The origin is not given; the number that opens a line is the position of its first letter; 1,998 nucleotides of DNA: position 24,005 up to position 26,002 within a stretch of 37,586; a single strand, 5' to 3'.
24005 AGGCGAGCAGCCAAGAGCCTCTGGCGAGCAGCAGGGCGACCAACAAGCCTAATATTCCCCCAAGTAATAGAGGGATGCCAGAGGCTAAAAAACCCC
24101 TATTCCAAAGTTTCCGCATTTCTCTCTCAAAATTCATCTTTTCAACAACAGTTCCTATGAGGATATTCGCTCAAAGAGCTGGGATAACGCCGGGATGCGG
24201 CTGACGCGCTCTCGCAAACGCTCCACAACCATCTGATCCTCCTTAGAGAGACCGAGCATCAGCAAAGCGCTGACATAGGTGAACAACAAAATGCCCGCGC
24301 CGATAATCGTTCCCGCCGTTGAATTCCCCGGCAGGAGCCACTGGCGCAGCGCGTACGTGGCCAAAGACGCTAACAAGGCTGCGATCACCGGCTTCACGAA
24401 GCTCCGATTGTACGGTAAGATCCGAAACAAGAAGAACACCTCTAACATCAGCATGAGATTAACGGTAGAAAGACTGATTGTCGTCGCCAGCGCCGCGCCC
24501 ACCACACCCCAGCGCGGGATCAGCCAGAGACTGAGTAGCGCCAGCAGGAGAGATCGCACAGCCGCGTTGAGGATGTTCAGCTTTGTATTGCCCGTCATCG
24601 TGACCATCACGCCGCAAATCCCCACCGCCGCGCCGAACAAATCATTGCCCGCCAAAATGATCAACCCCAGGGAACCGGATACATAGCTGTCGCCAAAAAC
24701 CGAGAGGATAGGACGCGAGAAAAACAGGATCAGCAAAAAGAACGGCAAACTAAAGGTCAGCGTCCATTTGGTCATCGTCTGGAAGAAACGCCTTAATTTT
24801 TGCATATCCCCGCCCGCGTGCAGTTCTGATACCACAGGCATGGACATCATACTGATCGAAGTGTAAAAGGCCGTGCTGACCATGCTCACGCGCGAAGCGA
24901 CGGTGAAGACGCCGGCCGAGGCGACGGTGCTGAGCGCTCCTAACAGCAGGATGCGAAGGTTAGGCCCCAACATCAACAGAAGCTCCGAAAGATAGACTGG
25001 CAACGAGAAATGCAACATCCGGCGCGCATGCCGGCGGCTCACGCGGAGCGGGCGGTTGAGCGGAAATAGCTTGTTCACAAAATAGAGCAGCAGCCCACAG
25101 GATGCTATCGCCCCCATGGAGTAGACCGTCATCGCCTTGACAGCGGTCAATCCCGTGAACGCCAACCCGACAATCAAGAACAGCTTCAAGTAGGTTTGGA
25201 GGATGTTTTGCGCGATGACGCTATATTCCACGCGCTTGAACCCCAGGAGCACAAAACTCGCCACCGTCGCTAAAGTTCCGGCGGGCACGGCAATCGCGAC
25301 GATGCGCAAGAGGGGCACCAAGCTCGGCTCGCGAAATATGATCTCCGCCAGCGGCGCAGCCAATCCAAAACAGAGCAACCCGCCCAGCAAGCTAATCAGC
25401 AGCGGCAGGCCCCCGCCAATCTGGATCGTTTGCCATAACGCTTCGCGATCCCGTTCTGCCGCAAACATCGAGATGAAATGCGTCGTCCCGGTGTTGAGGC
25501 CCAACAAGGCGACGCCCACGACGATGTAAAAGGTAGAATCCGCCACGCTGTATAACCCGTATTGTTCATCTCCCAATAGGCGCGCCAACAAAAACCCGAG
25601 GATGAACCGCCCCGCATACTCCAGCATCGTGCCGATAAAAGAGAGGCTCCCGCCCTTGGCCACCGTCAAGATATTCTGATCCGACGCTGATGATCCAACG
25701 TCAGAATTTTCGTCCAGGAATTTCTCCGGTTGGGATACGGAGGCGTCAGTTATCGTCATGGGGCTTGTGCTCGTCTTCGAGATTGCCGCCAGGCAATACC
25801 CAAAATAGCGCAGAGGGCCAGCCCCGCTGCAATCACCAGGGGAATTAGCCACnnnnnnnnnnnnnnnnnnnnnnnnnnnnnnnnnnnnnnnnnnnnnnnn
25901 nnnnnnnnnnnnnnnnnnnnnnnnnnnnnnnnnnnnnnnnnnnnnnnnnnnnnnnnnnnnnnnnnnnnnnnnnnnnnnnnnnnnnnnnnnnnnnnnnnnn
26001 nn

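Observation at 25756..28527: BcsB-like two-module protein encoded without any BcsA-type synthase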

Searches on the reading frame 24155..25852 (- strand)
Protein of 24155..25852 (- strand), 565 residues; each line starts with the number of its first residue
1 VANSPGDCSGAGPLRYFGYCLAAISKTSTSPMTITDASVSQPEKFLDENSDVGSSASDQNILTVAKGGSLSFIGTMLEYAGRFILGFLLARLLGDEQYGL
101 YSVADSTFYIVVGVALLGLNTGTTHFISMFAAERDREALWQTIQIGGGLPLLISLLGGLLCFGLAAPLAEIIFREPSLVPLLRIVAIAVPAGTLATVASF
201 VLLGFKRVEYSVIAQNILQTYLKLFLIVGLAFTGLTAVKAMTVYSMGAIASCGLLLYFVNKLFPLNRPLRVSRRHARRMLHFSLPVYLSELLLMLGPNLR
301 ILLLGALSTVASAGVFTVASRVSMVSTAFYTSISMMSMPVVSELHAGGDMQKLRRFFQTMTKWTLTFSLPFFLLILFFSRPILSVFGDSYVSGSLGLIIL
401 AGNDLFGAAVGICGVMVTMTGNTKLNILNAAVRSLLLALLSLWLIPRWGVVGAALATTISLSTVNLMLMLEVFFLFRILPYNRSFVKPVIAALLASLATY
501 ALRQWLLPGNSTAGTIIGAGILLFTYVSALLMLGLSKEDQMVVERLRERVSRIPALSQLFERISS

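Call 4: search_protein_families(library=pfam, proteins=[window:24155-25852:-], max_evalue=0.01)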
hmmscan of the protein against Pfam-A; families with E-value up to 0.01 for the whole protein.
window:24155-25852:- (565 aa): 3 families
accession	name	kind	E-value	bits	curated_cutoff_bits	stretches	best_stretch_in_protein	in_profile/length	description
PF13440.11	Polysacc_synt_3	-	4.9e-20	72.4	23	1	88-390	1-288/293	Polysaccharide biosynthesis protein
PF01943.22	Polysacc_synt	-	4.6e-19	69.4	28.2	1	65-345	2-274/274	Polysaccharide biosynthesis protein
PF01554.23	MatE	-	1.1e-14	54.9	24.9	2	285-431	1-141/161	MatE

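Call 5: search_protein_families(library=ncbifam, proteins=[window:24155-25852:-], max_evalue=0.01)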
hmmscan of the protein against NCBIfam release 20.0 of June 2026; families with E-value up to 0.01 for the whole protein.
window:24155-25852:- (565 aa): 3 families
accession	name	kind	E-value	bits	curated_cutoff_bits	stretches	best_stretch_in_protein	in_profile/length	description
TIGR00797.1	matE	subfamily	4.5e-13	48.9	147.4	2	102-386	32-322/396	MATE family efflux transporter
TIGR02900.1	spore_V_B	equivalog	5.1e-09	35.4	372.3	1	77-505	14-464/488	stage V sporulation protein B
TIGR01695.1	murJ_mviN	equivalog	0.00031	19.6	235.55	1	173-535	115-498/506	murein biosynthesis integral membrane protein MurJ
